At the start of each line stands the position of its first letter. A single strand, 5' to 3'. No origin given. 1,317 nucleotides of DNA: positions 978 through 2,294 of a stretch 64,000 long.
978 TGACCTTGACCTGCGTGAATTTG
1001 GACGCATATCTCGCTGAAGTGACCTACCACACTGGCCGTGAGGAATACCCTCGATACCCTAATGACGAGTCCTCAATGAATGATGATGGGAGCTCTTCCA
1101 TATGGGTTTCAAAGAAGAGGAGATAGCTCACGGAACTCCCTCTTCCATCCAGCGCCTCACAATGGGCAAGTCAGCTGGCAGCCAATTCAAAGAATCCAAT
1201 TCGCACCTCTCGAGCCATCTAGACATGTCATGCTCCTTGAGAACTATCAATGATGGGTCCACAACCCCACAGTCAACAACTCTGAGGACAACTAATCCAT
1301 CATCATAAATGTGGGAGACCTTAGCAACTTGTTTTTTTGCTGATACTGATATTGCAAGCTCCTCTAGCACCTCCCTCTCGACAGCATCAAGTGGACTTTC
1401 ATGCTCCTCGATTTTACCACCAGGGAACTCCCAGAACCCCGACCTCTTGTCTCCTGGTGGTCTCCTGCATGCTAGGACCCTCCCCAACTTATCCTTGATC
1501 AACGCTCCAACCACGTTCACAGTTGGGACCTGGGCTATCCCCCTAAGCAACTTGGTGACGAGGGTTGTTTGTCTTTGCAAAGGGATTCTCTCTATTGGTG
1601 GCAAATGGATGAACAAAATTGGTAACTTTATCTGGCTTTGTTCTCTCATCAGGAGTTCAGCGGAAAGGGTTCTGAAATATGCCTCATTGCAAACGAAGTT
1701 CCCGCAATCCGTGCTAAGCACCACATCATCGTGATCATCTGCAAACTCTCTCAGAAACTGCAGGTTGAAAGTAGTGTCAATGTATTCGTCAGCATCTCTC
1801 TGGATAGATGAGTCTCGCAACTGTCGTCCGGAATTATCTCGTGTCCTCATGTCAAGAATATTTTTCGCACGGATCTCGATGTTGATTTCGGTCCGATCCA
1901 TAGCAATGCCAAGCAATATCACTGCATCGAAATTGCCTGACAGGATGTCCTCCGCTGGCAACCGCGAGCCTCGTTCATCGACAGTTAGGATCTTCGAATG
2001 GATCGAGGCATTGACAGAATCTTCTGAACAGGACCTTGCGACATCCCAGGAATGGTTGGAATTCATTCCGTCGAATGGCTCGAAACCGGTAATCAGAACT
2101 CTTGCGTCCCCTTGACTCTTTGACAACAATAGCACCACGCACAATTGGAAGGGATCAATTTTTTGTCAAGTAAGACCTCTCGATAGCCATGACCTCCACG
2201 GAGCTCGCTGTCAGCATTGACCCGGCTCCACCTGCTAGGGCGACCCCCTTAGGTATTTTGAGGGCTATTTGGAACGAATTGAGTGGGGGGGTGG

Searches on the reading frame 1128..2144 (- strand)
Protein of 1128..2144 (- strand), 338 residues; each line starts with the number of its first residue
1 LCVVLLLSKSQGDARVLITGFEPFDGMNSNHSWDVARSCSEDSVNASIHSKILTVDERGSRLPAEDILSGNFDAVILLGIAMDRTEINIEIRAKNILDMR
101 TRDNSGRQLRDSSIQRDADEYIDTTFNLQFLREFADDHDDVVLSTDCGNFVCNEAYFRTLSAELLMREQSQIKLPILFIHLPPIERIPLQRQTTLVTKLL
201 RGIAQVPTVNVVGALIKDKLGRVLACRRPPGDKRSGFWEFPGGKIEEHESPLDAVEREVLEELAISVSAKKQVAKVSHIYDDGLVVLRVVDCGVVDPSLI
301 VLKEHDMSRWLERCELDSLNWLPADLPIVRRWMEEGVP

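Call 9: search_protein_families(library=pfam, proteins=[window:1128-2144:-], max_evalue=0.001)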
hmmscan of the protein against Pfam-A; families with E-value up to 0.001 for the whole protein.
window:1128-2144:- (338 aa): 3 families
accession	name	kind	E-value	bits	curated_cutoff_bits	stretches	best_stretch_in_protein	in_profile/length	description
PF01470.22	Peptidase_C15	-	1.1e-17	65.2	22.7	1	15-186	2-172/204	Pyroglutamyl peptidase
PF00293.34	NUDIX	-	2.1e-14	54.1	21.1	1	210-319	4-118/134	NUDIX domain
PF14815.12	NUDIX_4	-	2.9e-13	50.1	35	1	212-328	2-110/113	NUDIX domain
